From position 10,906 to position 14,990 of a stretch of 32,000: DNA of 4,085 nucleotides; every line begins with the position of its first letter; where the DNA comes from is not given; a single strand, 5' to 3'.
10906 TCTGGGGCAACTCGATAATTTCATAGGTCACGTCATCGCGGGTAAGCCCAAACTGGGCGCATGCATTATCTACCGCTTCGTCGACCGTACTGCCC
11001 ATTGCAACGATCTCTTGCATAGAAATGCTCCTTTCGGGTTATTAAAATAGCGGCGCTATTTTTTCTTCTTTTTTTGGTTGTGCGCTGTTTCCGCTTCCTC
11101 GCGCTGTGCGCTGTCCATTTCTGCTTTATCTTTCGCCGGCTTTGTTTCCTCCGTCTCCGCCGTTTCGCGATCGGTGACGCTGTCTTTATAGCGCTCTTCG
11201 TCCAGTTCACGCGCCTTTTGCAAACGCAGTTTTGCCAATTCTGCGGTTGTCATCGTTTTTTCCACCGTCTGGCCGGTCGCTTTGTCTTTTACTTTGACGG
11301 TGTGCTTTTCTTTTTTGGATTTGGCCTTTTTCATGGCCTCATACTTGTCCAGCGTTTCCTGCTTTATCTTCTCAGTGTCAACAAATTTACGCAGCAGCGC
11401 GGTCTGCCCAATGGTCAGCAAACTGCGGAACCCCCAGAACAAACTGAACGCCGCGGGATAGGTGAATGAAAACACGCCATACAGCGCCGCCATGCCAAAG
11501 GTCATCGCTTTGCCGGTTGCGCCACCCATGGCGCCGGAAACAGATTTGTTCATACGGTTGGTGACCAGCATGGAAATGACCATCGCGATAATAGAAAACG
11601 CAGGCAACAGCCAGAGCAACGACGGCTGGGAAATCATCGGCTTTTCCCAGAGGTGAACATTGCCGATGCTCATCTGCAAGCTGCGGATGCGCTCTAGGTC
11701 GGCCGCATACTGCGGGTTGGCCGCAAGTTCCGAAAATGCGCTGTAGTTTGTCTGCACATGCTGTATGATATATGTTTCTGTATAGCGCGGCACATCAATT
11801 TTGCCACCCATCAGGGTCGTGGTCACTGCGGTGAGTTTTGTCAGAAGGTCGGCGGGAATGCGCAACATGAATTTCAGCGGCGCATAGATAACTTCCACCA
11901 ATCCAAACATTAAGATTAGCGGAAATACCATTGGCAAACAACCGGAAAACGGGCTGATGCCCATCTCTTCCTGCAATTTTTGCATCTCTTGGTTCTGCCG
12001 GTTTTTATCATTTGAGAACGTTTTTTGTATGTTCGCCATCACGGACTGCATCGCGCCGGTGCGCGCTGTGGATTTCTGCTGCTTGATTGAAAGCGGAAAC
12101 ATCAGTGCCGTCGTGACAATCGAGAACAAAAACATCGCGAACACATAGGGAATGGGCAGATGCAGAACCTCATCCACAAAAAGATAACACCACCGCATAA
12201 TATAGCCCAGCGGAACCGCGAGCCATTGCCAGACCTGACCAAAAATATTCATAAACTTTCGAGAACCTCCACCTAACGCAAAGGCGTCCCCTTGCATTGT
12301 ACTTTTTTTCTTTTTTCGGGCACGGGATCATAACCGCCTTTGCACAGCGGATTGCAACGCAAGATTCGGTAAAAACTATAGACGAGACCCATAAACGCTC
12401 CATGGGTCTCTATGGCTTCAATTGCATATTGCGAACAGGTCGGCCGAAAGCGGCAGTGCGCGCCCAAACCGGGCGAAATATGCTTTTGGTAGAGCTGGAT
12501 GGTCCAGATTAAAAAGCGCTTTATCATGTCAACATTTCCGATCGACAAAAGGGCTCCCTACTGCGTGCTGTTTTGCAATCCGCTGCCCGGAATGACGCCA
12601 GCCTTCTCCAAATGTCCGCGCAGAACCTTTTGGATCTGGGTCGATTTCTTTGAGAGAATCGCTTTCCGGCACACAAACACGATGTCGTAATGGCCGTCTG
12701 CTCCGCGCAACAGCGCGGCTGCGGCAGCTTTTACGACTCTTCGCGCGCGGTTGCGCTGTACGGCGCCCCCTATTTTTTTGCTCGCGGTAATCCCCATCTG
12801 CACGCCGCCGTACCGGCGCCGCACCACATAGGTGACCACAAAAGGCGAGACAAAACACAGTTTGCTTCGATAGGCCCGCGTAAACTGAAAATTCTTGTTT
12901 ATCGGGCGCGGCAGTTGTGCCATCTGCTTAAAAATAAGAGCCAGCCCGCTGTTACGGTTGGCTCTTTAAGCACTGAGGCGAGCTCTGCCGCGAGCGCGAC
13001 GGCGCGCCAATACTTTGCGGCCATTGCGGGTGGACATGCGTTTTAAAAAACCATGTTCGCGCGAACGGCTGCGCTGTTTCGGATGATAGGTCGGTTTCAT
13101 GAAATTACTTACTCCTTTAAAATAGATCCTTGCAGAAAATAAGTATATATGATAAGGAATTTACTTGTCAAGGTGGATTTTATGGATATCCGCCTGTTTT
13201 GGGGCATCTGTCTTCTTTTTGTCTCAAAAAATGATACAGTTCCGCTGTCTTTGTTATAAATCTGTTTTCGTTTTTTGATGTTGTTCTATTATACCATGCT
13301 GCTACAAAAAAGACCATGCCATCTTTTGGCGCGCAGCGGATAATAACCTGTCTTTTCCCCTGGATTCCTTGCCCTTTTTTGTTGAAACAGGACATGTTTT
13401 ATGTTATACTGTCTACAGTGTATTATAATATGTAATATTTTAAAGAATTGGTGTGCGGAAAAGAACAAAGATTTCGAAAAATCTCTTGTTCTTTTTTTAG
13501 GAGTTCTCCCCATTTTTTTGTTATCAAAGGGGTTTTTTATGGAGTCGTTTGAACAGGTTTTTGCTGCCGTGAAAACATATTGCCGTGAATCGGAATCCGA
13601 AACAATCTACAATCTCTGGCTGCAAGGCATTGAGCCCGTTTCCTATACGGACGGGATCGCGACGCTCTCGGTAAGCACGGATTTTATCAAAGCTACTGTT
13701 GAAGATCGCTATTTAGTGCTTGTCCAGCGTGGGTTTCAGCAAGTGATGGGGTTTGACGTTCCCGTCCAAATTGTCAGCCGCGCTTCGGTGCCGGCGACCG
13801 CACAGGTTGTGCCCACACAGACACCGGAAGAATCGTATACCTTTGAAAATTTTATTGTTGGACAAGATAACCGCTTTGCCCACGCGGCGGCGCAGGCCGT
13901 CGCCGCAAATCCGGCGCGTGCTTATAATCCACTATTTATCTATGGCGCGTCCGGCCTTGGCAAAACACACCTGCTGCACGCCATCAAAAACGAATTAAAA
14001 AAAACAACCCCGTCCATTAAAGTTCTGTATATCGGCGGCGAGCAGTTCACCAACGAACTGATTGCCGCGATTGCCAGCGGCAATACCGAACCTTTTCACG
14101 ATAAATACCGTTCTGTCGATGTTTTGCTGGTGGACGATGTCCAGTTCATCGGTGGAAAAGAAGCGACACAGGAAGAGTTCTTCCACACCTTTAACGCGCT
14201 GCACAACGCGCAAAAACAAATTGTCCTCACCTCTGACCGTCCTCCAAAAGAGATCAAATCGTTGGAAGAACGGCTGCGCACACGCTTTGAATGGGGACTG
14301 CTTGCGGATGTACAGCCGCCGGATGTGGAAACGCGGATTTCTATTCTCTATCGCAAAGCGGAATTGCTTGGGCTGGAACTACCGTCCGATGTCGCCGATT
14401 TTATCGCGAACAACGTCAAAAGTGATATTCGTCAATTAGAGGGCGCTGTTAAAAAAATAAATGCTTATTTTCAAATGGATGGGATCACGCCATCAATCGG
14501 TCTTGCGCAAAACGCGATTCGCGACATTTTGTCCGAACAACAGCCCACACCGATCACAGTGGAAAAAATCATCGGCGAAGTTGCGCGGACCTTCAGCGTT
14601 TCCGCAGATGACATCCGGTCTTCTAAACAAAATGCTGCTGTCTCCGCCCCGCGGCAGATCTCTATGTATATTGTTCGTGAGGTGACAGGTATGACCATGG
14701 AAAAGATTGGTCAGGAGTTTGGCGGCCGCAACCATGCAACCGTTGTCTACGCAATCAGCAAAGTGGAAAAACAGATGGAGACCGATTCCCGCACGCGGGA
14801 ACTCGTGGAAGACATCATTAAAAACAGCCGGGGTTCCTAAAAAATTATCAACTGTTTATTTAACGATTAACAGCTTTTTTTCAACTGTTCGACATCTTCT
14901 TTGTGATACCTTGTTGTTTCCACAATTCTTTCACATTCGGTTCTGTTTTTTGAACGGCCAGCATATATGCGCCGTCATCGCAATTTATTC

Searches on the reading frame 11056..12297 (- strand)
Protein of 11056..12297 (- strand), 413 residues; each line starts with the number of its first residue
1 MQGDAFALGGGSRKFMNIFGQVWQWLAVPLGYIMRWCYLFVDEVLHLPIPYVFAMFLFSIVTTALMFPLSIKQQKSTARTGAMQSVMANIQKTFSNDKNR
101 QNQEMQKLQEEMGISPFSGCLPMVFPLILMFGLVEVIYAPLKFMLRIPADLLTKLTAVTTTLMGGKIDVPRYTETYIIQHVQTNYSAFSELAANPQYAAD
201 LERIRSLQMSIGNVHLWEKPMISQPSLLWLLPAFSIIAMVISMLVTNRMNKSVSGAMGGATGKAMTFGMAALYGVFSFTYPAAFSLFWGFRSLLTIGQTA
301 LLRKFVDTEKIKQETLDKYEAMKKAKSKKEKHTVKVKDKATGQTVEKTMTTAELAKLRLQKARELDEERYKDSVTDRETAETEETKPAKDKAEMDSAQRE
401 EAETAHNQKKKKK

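Call 83: search_protein_families(library=pfam, proteins=[window:11056-12297:-], max_evalue=0.001)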
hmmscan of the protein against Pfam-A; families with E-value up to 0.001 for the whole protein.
window:11056-12297:- (413 aa): 1 family
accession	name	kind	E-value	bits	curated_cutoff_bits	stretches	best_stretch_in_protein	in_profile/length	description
PF02096.25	60KD_IMP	-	8.9e-31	107.5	35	1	51-303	1-162/163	60Kd inner membrane protein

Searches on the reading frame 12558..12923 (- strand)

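Call 83: search_protein_families(library=pfam, proteins=[window:12558-12923:-], max_evalue=0.001)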
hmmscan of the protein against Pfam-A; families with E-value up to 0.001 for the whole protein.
window:12558-12923:- (121 aa): 1 family
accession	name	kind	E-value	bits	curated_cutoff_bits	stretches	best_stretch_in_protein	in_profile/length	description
PF00825.24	Ribonuclease_P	-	5.6e-18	65.4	22.3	1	8-108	7-108/109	Ribonuclease P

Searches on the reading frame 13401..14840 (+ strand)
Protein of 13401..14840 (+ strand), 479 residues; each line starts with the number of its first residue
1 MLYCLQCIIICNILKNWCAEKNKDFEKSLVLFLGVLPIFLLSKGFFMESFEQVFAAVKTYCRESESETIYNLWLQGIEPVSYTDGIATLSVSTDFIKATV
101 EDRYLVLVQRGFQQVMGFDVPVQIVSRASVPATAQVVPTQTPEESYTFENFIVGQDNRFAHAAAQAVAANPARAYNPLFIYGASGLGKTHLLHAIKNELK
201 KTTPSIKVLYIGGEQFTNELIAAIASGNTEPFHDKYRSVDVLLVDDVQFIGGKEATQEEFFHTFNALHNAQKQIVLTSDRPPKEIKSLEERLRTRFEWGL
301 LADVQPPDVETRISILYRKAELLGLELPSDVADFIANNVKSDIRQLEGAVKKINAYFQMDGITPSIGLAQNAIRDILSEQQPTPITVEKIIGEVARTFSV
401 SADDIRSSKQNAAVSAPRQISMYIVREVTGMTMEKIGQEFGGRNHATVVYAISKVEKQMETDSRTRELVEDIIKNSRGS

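Call 83: search_protein_families(library=pfam, proteins=[window:13401-14840:+], max_evalue=0.001)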
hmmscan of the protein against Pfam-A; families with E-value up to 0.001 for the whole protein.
window:13401-14840:+ (479 aa): 11 families
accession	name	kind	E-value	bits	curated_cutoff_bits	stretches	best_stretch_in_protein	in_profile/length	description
PF00308.24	Bac_DnaA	-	2e-70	236.6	23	1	144-302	3-161/162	Bacterial DnaA ATPAse domain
PF08299.17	Bac_DnaA_C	-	1.7e-24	86.1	31.5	1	387-455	1-69/69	Bacterial dnaA protein helix-turn-helix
PF01695.23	IstB_IS21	-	1e-07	32.2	24.1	1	178-282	95-196/238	IstB-like ATP binding protein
PF00004.35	AAA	-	1.3e-06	29.3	21.2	1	179-296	2-123/131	ATPase family associated with various cellular activities (AAA)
PF11638.13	DnaA_N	-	9.9e-06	25.6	24.6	1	52-110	2-61/65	DnaA N-terminal domain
PF13401.12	AAA_22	-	1.7e-05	25.6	27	0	177-269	7-109/130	AAA domain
PF13191.12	AAA_16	-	2.5e-05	25.3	32.6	1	171-268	18-124/167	AAA ATPase domain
PF22688.2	Hda_lid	-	6e-05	23.4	27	1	311-353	3-45/65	Hda, lid domain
PF00910.28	RNA_helicase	-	0.0002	22.2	21.5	1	179-275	2-82/105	RNA helicase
PF01637.24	ATPase_2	-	0.00023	21.5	33.2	0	175-211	20-54/225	ATPase domain predominantly from Archaea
PF13173.12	AAA_14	-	0.00098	19.6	27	0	176-295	3-114/129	AAA domain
